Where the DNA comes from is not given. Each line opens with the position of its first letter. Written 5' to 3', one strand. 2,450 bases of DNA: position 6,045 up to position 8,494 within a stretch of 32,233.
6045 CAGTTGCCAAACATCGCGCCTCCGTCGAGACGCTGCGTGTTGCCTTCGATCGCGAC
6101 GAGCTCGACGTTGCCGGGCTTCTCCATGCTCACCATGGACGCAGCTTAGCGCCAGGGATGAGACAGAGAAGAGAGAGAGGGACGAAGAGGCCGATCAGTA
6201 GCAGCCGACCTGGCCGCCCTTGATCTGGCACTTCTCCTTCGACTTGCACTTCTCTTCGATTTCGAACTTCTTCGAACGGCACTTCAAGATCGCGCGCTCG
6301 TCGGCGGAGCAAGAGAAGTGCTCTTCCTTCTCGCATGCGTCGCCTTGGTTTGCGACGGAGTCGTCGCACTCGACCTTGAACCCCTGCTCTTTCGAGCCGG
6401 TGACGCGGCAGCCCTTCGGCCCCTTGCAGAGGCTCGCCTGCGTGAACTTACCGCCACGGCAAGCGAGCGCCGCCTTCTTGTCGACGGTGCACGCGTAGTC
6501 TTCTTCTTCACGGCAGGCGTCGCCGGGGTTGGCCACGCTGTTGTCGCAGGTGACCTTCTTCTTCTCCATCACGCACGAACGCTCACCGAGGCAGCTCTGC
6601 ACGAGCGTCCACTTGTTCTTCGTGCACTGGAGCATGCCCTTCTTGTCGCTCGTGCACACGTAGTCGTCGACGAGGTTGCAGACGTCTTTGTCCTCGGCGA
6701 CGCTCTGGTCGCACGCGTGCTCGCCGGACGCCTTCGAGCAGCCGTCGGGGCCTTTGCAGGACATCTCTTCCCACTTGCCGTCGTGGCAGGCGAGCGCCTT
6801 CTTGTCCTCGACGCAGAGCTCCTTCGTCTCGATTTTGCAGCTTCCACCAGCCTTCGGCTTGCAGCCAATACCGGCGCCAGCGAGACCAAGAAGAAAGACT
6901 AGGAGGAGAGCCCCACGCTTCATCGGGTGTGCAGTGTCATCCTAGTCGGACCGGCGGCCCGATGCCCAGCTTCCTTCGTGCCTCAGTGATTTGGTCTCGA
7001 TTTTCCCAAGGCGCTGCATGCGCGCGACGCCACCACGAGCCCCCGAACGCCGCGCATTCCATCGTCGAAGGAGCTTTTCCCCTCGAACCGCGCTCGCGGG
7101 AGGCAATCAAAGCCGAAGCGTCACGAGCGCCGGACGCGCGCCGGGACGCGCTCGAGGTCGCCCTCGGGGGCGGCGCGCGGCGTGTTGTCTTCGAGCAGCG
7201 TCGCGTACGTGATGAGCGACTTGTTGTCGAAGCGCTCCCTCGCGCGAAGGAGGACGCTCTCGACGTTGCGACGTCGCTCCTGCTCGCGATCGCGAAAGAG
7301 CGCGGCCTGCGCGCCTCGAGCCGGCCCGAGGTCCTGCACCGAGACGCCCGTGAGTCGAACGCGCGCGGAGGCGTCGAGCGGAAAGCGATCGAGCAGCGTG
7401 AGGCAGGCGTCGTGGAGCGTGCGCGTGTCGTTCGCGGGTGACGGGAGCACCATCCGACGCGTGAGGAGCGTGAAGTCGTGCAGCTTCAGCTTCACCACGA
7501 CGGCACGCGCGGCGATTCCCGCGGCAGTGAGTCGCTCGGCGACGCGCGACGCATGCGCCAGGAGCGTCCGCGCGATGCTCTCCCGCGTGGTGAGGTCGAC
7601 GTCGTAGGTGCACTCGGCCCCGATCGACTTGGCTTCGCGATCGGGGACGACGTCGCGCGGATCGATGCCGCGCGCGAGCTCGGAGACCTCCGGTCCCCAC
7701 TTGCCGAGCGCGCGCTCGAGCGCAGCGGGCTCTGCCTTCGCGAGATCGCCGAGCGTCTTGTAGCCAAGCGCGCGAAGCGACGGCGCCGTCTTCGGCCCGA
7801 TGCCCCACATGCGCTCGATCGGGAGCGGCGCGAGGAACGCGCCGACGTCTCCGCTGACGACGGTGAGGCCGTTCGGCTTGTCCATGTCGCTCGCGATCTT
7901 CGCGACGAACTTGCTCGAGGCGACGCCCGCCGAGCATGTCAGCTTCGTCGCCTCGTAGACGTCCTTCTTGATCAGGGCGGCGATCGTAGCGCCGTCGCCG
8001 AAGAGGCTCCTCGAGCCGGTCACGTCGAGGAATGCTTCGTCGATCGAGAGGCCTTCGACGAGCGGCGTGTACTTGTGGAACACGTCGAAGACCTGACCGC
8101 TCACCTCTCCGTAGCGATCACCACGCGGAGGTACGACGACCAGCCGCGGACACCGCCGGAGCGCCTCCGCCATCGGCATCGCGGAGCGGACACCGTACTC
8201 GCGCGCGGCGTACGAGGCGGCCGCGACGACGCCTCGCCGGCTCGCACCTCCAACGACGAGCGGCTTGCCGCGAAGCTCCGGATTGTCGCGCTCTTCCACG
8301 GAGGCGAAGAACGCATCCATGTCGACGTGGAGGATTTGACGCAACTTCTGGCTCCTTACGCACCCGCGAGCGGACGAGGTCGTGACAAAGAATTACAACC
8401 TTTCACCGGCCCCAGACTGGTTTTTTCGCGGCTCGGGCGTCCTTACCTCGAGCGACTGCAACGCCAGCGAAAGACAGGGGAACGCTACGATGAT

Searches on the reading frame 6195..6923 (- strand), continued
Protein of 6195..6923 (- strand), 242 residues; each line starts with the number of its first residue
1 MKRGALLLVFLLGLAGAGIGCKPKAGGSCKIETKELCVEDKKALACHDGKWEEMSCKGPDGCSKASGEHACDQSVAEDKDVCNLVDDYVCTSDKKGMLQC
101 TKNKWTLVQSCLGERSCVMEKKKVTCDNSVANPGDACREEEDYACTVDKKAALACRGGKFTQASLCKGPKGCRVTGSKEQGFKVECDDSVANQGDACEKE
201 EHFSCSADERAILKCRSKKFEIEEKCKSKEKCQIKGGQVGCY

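Call 49: list_cluster_members(proteins=[P0241, P0244, P0246, P0251, P0255, P0262, P0287, P0317, P0378, P0305])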
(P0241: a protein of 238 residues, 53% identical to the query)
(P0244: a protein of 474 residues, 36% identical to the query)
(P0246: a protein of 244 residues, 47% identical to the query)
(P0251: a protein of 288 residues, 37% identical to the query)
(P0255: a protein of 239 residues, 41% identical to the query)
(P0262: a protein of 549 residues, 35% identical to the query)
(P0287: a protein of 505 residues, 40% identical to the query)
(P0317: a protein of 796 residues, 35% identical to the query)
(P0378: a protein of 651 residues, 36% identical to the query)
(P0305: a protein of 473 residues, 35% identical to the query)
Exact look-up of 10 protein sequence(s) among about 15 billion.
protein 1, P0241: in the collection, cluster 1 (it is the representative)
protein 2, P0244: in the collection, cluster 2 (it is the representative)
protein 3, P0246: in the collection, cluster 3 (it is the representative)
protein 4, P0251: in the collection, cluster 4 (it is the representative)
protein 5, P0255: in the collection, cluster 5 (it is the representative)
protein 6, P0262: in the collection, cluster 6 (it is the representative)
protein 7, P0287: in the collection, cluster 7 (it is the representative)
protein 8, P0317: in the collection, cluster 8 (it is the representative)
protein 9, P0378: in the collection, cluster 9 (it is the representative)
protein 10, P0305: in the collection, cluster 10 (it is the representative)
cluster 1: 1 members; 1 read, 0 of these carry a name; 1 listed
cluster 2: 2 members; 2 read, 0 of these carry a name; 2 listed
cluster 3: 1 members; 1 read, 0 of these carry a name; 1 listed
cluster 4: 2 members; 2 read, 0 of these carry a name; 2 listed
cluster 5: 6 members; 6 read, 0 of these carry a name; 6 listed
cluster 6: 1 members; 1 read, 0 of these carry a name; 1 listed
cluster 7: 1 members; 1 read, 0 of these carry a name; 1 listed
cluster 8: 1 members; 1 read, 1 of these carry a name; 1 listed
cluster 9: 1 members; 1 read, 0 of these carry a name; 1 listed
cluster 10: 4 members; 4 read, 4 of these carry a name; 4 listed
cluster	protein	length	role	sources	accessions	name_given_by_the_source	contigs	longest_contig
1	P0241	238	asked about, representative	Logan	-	-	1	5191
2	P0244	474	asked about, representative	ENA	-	-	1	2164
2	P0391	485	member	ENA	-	-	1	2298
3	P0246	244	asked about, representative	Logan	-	-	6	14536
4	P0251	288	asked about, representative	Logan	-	-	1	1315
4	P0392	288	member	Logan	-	-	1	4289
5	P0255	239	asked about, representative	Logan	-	-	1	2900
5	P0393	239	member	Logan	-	-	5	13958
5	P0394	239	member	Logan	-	-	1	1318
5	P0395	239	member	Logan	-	-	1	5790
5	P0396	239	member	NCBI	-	-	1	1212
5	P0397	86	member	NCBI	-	-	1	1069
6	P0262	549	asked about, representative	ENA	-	-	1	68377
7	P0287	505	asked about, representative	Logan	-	-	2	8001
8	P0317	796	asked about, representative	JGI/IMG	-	pimeloyl-ACP methyl ester carboxylesterase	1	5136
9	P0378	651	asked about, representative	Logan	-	-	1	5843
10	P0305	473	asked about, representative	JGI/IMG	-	DNA-directed RNA polymerase subunit RPC12/RpoP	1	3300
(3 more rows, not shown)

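Call 50: find_encoding_contigs(protein=P0246, flank=6000, max_places=3)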
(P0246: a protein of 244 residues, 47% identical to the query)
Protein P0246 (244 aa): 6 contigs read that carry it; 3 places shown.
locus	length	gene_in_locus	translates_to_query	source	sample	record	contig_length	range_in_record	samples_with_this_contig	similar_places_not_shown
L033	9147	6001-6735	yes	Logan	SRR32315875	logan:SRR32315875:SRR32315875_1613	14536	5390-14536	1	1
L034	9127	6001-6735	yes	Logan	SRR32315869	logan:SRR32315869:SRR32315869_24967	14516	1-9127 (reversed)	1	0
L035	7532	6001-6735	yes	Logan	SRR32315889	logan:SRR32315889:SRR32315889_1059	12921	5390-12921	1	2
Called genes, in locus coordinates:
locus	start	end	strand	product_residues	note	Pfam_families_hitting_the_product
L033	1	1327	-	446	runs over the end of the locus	PF00282:Pyridoxal_deC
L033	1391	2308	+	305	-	PF00892:EamA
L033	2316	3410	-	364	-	-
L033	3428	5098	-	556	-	PF13372:Alginate_exp (faint)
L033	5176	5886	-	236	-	PF00440:TetR_N, PF02909:TetR_C_1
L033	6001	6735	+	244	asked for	-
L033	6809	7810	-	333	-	PF00923:TAL_FSA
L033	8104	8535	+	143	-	-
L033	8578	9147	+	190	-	?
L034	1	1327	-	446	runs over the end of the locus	PF00282:Pyridoxal_deC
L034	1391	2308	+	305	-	PF00892:EamA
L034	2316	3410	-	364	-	-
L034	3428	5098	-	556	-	PF13372:Alginate_exp (faint)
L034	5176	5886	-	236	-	PF00440:TetR_N, PF02909:TetR_C_1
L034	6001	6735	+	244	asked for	-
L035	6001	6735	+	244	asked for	-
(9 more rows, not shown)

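Call 51: find_encoding_contigs(protein=P0393, flank=6000, max_places=3)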
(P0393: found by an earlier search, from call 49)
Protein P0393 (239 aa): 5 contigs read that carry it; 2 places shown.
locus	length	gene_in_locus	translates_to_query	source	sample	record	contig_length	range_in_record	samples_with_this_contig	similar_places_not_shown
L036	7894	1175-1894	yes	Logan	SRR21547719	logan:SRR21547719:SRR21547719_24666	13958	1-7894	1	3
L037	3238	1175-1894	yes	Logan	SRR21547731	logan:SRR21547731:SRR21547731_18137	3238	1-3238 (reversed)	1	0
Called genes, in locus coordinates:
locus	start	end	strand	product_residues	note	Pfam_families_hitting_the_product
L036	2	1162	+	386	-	?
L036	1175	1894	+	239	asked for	-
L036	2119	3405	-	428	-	PF00079:Serpin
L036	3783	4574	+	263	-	-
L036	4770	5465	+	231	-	PF04238:DUF420 (faint), PF10067:DUF2306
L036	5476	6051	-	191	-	PF00857:Isochorismatase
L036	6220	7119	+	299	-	PF00126:HTH_1, PF03466:LysR_substrate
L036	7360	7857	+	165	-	PF12079:DUF3558 (weak)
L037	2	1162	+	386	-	?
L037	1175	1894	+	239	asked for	-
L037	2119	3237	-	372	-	?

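Call 64: search_solved_structures(query=window:6195-6923:-, max_evalue=10, show_alignments=3)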
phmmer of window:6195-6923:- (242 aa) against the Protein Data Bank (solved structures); distinct sequences matched with E-value up to 10: 2.
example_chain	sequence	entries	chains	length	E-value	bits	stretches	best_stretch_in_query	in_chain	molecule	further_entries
6trm_A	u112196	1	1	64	0.013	18.4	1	67-117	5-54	Pc21g12970 protein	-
3i52_A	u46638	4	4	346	1.9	11.3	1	103-136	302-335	Putative leucoanthocyanidin reductase 1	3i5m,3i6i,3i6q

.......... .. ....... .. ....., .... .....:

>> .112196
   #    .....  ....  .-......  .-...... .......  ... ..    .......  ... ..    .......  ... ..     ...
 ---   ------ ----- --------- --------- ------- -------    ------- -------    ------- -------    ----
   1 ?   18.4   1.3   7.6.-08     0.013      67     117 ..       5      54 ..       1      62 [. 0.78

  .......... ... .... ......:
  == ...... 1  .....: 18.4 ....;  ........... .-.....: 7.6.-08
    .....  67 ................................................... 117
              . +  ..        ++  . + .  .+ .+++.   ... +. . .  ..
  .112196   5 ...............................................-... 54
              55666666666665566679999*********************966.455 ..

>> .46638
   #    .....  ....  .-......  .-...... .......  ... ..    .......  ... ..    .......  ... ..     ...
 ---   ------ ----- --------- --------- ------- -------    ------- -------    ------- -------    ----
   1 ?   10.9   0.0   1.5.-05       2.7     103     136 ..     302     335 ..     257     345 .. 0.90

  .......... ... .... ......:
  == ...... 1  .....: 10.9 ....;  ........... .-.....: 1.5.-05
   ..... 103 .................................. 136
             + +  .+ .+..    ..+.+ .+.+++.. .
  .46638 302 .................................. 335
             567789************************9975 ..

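Call 65: find_encoding_contigs(protein=P0250, flank=5000, max_places=3)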
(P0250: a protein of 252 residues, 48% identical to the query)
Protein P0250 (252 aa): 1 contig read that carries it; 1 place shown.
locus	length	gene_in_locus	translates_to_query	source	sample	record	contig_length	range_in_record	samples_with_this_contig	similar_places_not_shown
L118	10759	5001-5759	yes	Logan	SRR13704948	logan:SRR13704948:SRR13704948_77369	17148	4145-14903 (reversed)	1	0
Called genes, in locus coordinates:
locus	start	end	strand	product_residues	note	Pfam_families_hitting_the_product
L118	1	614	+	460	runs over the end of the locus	PF07719:TPR_2 (faint), PF13428:TPR_14 (faint), PF13432:TPR_16 (faint), PF14559:TPR_19 (faint), PF13650:Asp_protease_2 (faint)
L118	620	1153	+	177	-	PF01467:CTP_transf_like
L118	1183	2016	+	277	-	PF01048:PNP_UDP_1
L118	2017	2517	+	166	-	PF08211:dCMP_cyt_deam_2, PF00383:dCMP_cyt_deam_1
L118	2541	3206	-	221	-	-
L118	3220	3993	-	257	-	-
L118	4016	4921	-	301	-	PF00892:EamA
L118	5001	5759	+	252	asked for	PF09227:Bubble (faint)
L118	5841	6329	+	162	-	PF04248:NTP_transf_9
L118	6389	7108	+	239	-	PF05875:Ceramidase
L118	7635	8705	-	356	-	PF05272:VapE-like_dom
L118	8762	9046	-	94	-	-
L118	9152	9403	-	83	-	-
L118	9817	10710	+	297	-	PF14338:Mrr_N, PF04471:Mrr_cat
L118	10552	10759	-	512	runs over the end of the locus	-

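Call 66: find_encoding_contigs(protein=P0257, flank=5000, max_places=3)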
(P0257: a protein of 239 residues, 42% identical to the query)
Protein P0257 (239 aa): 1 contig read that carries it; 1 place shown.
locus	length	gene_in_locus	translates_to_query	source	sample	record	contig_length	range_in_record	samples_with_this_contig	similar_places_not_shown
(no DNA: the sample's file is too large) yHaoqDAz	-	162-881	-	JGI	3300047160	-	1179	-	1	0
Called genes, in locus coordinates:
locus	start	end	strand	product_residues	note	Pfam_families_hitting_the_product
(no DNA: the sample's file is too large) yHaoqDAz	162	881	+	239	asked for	-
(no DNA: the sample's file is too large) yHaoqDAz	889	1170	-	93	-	-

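Call 71: search_protein_families(library=padloc, proteins=[window:6195-6923:-], max_evalue=0.001)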
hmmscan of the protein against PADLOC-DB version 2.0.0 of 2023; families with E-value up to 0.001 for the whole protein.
window:6195-6923:- (242 aa): 0 families

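Call 86: list_cluster_members(proteins=[P0256, P0258, P0260, P0266, P0271, P0274, P0279, P0280, P0283, P0288])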
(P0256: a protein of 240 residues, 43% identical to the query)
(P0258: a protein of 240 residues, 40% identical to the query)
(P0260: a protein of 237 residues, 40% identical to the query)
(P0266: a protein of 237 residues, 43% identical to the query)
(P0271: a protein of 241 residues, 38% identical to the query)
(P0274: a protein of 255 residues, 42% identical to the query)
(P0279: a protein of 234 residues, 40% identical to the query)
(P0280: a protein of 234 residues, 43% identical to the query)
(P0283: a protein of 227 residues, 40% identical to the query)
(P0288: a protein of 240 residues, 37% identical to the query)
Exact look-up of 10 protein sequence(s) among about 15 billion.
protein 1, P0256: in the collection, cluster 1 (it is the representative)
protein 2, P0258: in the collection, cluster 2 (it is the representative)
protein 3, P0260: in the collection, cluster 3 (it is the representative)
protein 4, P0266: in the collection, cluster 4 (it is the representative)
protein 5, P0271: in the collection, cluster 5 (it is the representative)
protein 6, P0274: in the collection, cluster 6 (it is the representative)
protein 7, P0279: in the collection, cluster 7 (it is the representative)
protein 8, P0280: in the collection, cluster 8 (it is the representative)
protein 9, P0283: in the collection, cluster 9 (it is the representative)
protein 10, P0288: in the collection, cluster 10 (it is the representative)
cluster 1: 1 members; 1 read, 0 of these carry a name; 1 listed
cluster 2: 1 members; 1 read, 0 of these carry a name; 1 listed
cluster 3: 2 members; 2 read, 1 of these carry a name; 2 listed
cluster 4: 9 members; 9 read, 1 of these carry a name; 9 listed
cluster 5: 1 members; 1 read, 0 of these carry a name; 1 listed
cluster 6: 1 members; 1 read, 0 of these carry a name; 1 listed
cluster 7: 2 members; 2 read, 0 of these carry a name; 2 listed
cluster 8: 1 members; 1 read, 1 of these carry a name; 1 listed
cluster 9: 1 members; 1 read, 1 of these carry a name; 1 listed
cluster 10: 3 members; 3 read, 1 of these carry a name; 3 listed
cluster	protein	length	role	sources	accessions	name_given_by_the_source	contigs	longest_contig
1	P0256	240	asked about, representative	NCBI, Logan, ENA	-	-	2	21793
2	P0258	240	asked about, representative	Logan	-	-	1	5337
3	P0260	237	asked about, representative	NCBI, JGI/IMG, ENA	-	hypothetical protein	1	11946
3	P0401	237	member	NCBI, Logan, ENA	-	-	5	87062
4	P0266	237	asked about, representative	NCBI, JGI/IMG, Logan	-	-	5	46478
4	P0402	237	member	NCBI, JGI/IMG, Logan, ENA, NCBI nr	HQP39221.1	MAG TPA: hypothetical protein PLI95_28755 [Polyangiaceae bacterium] | hypothetical protein [Polyangiaceae bacterium]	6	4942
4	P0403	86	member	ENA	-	-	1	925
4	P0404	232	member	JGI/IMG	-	-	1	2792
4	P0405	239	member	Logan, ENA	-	-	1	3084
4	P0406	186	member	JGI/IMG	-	-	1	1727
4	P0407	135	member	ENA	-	-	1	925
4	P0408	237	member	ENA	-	-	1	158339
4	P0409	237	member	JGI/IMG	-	-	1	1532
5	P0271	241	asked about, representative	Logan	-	-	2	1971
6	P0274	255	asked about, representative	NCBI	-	-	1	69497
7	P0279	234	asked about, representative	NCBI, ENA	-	-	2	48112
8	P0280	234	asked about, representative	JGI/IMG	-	hypothetical protein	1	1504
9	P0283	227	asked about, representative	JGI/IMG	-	hypothetical protein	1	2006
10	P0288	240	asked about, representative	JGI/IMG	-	hypothetical protein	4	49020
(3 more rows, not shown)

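Call 87: find_encoding_contigs(protein=P0266, flank=4000, max_places=4)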
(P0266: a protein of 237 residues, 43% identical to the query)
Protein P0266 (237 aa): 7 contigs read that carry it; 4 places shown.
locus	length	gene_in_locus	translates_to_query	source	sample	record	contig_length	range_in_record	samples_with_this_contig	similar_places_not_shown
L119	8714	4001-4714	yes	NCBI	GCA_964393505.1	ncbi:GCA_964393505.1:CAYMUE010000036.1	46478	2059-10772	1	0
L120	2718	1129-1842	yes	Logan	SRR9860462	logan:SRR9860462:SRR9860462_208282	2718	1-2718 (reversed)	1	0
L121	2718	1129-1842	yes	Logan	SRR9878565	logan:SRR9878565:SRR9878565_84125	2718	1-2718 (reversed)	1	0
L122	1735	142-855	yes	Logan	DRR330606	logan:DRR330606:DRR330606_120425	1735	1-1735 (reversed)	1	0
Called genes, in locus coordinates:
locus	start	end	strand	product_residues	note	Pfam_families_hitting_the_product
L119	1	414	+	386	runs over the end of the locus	PF13310:Virulence_RhuM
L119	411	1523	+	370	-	-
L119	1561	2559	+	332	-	-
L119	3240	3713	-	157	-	-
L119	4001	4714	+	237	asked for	-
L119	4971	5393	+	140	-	-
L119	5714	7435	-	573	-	PF13415:Beta-prop_FBX42 (faint), PF24981:Beta-prop_ATRN-LZTR1 (weak), PF01344:Kelch_1 (faint), PF13964:Beta-prop_Calicin (faint), PF24681:Kelch_KLHDC2_KLHL20_DRC7, PF24981:Beta-prop_ATRN-LZTR1 (weak)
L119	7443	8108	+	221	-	-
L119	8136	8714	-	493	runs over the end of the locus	-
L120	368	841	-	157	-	-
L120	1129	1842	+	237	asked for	-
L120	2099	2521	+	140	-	-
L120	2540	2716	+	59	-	?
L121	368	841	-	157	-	-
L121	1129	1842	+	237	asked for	-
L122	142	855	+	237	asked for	-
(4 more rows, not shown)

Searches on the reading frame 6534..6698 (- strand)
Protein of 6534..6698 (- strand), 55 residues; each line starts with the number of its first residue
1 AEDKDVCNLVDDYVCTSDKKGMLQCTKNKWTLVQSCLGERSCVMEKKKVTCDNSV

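Call 78: search_protein_families(library=pfam, alignment_id=A4, max_evalue=0.1)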
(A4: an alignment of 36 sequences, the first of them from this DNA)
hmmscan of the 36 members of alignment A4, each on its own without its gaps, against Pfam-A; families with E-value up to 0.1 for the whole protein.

A. member 1, seq(55 aa): 3 families
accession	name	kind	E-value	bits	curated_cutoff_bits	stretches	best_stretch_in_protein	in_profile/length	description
PF09227.15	Bubble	-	0.00048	20.8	23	1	11-39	24-52/64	Bubble protein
PF05453.18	Toxin_6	-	0.073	14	25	1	42-55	10-23/28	BmTXKS1/BmP02 toxin family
PF21327.3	GspA_C39-like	-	0.097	13.6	27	0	10-46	14-50/97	GspA, peptidase C39-like domain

B. families by the number of members that match (of 36 scanned): 11 families
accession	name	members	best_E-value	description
PF09227.15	Bubble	12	0.00032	Bubble protein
PF03427.18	CBM_19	8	0.00033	Carbohydrate binding domain (family 19)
PF23004.2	PHDvar_NSD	2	0.0052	Histone-lysine N-methyltransferase NSD-like, variant PHD zinc finger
PF25314.1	TNFR_nem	2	0.036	TNF receptor-like domain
PF05453.18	Toxin_6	2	0.073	BmTXKS1/BmP02 toxin family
PF08119.16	Toxin_31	1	0.02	Scorpion acidic alpha-KTx toxin family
PF00066.22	Notch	1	0.039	LNR domain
PF03913.18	Ragweed_pollen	1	0.04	Ragweed group 5 pollen allergen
PF07970.17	COPIIcoated_ERV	1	0.069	Endoplasmic reticulum vesicle transporter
PF24681.1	Kelch_KLHDC2_KLHL20_DRC7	1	0.08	KLHDC2/KLHL20/DRC7 Kelch-repeats domain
PF21327.3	GspA_C39-like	1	0.097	GspA, peptidase C39-like domain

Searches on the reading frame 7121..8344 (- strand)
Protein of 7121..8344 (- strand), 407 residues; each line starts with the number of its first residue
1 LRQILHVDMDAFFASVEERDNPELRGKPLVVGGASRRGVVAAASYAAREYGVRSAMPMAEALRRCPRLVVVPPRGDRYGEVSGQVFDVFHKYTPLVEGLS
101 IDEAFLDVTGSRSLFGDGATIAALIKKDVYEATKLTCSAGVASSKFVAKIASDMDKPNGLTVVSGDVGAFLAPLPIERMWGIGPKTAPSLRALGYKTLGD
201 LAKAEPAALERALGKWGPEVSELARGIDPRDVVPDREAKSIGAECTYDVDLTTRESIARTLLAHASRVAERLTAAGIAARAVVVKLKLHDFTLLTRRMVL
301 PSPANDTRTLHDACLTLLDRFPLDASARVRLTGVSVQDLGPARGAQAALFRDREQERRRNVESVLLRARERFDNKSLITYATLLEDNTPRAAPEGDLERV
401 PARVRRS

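Call 14: search_protein_families(library=pfam, proteins=[window:7121-8344:-], max_evalue=0.001)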
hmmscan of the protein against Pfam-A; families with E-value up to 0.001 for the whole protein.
window:7121-8344:- (407 aa): 5 families
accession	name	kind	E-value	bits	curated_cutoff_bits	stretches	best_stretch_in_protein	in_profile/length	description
PF00817.25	IMS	-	8.6e-56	188.4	23.2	1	7-153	1-148/148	impB/mucB/samB family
PF11799.13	IMS_C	-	4.6e-25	88.6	20.7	1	239-349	2-109/109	impB/mucB/samB family C-terminal domain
PF11798.14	IMS_HHH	-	2.5e-08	34.1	24.4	1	166-194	3-31/32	IMS family HHH motif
PF10391.15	DNA_pol_lambd_f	-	6.2e-05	23.2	29.8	1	179-211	6-38/51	Fingers domain of DNA polymerase lambda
PF14520.12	HHH_5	-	0.00067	20.5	27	0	181-212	9-40/57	Helix-hairpin-helix domain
